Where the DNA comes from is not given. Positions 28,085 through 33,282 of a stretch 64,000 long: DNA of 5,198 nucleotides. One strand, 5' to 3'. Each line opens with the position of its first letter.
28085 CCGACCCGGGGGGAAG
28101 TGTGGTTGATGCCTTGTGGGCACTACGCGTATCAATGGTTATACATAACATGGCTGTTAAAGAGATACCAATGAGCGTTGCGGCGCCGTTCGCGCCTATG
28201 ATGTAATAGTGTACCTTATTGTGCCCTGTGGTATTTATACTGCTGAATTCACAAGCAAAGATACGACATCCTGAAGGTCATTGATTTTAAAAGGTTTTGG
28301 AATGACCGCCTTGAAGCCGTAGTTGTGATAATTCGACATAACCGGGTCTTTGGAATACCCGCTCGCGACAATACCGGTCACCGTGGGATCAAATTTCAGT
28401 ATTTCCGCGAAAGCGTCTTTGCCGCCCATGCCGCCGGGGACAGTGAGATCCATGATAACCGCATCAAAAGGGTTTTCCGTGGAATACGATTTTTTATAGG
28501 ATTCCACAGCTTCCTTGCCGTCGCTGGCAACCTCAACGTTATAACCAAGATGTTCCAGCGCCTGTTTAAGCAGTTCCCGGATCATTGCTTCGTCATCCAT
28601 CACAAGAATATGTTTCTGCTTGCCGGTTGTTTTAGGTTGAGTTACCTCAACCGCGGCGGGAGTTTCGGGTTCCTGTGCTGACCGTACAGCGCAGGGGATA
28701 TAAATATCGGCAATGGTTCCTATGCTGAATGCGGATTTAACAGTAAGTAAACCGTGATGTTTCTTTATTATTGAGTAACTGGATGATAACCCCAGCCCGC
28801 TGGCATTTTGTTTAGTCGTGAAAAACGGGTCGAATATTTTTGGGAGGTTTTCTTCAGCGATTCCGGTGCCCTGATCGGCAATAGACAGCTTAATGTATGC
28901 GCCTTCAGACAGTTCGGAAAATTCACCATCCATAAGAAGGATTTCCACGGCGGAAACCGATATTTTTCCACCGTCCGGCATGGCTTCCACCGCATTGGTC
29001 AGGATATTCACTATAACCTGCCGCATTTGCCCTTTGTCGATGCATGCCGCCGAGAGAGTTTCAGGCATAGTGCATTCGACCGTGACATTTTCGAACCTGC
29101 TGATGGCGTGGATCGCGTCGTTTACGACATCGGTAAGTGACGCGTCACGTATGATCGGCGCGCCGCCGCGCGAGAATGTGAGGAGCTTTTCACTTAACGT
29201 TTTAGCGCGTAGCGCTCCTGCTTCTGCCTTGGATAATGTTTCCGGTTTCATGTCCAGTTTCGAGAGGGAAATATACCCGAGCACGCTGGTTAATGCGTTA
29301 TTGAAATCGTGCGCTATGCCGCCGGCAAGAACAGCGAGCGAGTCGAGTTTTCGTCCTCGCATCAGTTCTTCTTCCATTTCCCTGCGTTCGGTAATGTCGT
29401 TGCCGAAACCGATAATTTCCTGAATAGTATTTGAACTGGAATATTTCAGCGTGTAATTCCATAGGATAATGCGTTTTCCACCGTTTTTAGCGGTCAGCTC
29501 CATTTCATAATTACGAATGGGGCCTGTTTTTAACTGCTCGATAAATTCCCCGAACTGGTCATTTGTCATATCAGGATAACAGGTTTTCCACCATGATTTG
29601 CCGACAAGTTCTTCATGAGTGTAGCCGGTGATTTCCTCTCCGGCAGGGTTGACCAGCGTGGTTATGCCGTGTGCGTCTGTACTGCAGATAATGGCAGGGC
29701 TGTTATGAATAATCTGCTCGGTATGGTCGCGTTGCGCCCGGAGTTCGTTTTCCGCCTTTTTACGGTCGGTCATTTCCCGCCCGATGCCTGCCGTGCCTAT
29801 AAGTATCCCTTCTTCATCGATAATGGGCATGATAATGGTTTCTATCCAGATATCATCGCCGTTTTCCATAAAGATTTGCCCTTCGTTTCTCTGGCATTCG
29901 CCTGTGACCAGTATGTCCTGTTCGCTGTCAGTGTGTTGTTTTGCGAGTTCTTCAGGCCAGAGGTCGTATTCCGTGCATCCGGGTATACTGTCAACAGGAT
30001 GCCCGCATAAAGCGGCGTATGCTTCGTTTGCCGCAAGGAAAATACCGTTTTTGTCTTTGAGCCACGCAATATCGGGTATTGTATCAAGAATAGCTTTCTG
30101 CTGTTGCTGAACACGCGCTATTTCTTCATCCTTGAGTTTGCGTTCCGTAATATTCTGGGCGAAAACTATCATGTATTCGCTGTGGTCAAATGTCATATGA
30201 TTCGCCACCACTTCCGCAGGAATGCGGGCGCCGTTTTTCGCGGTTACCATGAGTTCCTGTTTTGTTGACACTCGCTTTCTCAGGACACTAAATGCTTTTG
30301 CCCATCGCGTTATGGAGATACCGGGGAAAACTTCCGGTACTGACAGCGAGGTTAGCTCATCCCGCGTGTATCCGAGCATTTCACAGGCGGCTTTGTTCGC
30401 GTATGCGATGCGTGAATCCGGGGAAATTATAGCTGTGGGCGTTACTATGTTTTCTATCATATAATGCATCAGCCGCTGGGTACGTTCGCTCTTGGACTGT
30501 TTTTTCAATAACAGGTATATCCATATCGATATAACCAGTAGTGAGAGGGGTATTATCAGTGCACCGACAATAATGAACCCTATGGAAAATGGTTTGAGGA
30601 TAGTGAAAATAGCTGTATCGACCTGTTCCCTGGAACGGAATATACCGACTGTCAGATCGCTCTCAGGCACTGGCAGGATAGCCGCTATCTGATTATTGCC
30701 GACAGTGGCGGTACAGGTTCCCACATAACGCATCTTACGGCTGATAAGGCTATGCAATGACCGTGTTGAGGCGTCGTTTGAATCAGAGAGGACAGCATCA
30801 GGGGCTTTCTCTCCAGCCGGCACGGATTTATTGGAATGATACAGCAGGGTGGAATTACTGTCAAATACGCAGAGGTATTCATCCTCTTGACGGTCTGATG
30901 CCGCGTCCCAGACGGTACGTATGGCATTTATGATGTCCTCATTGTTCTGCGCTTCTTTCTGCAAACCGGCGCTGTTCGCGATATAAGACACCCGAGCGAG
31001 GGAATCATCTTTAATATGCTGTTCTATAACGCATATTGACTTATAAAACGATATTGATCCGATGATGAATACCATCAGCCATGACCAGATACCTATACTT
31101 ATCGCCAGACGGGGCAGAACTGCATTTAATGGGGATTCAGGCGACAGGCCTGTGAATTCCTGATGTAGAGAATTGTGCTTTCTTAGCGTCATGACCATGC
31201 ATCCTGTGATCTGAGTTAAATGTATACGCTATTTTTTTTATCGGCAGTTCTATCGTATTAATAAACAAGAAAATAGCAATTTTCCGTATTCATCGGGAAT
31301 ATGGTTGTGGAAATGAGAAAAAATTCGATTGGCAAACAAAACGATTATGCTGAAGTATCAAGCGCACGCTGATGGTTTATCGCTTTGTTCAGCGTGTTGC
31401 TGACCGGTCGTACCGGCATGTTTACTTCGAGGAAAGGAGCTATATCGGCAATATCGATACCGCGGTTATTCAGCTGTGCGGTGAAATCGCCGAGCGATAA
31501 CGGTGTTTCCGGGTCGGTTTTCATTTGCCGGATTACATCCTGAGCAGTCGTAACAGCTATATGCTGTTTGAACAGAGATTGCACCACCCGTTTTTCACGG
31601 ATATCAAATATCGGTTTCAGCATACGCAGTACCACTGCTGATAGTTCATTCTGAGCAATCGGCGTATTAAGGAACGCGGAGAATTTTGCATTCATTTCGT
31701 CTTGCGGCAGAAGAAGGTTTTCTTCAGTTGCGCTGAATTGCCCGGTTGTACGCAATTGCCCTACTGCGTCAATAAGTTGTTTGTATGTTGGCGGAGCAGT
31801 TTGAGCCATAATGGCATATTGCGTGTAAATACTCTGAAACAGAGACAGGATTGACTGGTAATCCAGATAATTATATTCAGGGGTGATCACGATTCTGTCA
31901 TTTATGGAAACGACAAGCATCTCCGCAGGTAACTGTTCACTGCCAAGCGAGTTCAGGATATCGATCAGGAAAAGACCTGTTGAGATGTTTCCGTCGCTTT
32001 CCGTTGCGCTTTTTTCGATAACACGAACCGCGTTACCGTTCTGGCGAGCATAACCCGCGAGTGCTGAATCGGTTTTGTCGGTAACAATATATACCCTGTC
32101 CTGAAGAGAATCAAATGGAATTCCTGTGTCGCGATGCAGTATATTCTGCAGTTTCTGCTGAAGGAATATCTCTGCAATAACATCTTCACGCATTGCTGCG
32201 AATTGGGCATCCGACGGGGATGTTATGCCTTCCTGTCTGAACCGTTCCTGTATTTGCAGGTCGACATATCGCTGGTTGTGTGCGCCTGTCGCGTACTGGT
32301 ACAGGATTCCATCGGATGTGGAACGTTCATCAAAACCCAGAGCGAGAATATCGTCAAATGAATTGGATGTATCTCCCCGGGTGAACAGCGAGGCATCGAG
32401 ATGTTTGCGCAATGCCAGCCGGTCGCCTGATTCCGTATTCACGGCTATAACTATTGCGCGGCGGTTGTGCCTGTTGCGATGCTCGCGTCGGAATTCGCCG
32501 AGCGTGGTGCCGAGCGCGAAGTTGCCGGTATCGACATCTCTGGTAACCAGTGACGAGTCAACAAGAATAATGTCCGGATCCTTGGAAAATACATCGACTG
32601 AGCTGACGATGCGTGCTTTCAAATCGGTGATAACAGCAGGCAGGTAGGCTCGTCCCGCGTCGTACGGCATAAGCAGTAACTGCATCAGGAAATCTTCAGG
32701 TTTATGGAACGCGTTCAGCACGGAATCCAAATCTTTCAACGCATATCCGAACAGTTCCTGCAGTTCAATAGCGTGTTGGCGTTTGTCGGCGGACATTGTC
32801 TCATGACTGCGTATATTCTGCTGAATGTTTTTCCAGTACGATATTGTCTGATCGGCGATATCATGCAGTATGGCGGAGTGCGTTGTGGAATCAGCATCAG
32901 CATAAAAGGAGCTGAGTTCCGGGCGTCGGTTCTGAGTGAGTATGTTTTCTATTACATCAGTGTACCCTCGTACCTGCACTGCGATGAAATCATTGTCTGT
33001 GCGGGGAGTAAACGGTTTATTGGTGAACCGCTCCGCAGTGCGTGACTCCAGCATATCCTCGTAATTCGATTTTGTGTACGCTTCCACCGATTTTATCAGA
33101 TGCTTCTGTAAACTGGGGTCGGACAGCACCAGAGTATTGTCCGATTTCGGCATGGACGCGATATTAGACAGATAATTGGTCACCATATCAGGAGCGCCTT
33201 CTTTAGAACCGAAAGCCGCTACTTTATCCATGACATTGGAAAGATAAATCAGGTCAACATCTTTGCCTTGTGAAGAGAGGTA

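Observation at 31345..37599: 2084-aa membrane-anchored giant protein with an unfamiliar domain combination, co-directional with a hybrid kinase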

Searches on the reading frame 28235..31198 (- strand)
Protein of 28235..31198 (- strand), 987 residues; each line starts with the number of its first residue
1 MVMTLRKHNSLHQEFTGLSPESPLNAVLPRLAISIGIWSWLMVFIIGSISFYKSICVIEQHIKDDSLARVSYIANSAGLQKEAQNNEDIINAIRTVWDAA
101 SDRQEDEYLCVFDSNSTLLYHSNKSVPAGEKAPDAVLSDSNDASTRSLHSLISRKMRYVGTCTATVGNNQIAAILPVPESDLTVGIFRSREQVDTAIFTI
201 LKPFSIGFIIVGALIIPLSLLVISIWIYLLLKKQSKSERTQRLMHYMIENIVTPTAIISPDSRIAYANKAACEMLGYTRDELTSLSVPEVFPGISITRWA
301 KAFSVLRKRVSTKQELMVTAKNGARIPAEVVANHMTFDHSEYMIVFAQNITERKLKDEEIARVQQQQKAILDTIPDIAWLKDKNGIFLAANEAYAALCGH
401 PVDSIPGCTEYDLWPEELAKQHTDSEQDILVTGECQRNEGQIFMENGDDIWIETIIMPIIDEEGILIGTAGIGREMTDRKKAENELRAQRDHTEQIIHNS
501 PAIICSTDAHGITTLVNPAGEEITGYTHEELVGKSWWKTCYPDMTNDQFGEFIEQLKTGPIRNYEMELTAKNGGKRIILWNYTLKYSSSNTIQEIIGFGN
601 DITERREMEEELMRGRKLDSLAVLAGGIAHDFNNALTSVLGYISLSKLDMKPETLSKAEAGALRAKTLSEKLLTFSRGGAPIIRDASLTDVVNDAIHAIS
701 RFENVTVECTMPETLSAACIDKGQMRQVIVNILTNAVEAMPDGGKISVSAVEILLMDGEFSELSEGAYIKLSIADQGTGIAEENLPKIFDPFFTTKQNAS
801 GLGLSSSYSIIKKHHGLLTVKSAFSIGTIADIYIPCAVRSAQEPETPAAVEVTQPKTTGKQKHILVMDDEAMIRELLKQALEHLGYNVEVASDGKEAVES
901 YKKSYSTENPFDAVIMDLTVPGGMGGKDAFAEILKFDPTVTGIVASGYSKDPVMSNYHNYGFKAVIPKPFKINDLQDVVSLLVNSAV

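Call 4: search_protein_families(library=pfam, proteins=[window:28235-31198:-], max_evalue=0.01)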
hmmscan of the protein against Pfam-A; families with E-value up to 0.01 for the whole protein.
window:28235-31198:- (987 aa): 10 families
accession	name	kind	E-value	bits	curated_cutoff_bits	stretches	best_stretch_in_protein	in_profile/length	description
PF00989.32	PAS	-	1.8e-36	125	22.6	3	492-602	2-113/113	PAS fold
PF08448.16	PAS_4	-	2e-36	125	23.1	3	371-480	1-109/110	PAS fold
PF13426.13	PAS_9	-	1.3e-35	122.2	27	3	256-352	5-103/103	PAS domain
PF00072.30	Response_reg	-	6.7e-19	68.5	30.2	1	864-979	1-110/111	Response regulator receiver domain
PF02518.31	HATPase_c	-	1.3e-18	67.9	26.4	1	721-835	2-108/111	Histidine kinase-, DNA gyrase B-, and HSP90-like ATPase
PF13188.13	PAS_8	-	2.8e-18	65.6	21.8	3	245-293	4-53/65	PAS domain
PF08447.18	PAS_3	-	1.4e-16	60.9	25.6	1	515-598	3-88/89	PAS fold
PF00512.31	HisKA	-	2.3e-06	28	26.9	1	624-680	5-65/66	His Kinase A (phospho-acceptor) domain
PF08670.17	MEKHLA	-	0.00018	21.9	23.7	0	234-292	24-79/143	MEKHLA domain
PF24820.1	Diguanyl_cycl_sensor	-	0.005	17.2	28.1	0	507-538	12-43/109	Diguanylate cyclase-like sensor domain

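Call 5: search_protein_families(library=ncbifam, proteins=[window:28235-31198:-], max_evalue=0.01)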
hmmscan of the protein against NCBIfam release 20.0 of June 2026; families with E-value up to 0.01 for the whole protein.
window:28235-31198:- (987 aa): 130 families (the best 25 are shown)
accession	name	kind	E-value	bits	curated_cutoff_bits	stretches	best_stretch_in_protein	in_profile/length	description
NF046020.1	HisKinCckABruc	equivalog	7.6e-69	232.5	1000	1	481-979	336-863/868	cell cycle histidine kinase CckA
NF010076.0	PRK13557.1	subfamily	8.8e-67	225.7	631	1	515-984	57-534/540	histidine kinase famiy protein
NF008468.0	PRK11360.1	equivalog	5.3e-66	223.3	646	2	484-840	261-612/616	two-component system sensor histidine kinase AtoS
NF010411.0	PRK13837.1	equivalog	1.8e-59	201.6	647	1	591-980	420-809/828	two-component system VirA-like sensor kinase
TIGR00229.1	sensory_box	domain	5.4e-54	181.7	22.9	3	488-612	2-126/126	PAS domain S-box protein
NF008302.0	PRK11091.1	equivalog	6.7e-51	173.4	838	3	717-983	391-643/779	aerobic respiration two-component sensor histidine kinase ArcB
NF046026.1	HisKinCckACaul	equivalog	2.8e-50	171.2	1000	1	595-977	276-670/678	cell cycle histidine kinase CckA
NF052574.1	HisKinEspCMyxo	equivalog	1.5e-46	159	1200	1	503-941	298-739/785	serine histidine kinase EspC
NF052573.1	HisKinEspAMyxo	equivalog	6.7e-40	136.8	1400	1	459-980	226-747/755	serine histidine kinase EspA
NF007688.0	PRK10364.1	equivalog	3.7e-35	121.5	479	1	604-840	223-455/460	two-component system sensor histidine kinase ZraS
NF041777.1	sens_FixL_Rhizob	equivalog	4e-33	114.8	850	1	445-837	77-482/485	sensor protein FixL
NF046044.1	PnpS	equivalog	3.4e-31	108.6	400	2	479-835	43-390/390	two-component system histidine kinase PnpS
NF047874.1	MASE3_PAS_HK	subfamily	5.4e-29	101.5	560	3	719-843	514-632/655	MASE3 domain-containing sensor histidine kinase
NF053867.1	SprKinKinDBac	equivalog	2.9e-26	92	775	1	611-837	276-498/500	sporulation kinase KinD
NF047466.1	hybrid_RR_LvrB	exception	4.2e-26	92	500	1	604-823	135-363/377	hybrid histidine kinase/response regulator LvrB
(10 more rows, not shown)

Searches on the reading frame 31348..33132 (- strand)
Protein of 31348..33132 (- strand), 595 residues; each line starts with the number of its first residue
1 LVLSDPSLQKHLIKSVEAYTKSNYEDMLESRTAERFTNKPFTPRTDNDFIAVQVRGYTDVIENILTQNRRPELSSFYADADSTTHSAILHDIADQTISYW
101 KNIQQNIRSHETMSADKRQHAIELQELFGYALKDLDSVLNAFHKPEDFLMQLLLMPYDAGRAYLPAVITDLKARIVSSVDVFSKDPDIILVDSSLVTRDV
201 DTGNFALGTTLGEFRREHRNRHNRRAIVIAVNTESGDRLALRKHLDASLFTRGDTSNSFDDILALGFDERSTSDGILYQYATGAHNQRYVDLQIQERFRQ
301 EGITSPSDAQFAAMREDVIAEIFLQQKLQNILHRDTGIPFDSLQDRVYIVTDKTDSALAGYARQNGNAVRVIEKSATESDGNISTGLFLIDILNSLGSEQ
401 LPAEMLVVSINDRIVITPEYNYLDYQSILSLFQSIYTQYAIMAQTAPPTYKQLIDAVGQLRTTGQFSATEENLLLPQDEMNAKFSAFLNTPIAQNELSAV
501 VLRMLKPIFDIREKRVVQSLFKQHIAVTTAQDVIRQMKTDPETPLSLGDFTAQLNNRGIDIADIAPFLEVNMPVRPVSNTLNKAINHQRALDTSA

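Call 37: search_solved_structures(query=window:31348-33132:-, max_evalue=10)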
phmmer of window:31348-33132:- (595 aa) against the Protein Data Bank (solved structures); distinct sequences matched with E-value up to 10: 1.
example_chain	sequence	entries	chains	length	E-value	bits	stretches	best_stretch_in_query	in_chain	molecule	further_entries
3a1y_G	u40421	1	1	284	0.18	13.6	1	379-458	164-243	Acidic ribosomal protein P0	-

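Call 42: search_protein_families(library=pfam, max_evalue=10, proteins=[window:31348-33132:-])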
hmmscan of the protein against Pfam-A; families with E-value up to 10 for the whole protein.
window:31348-33132:- (595 aa): 0 families
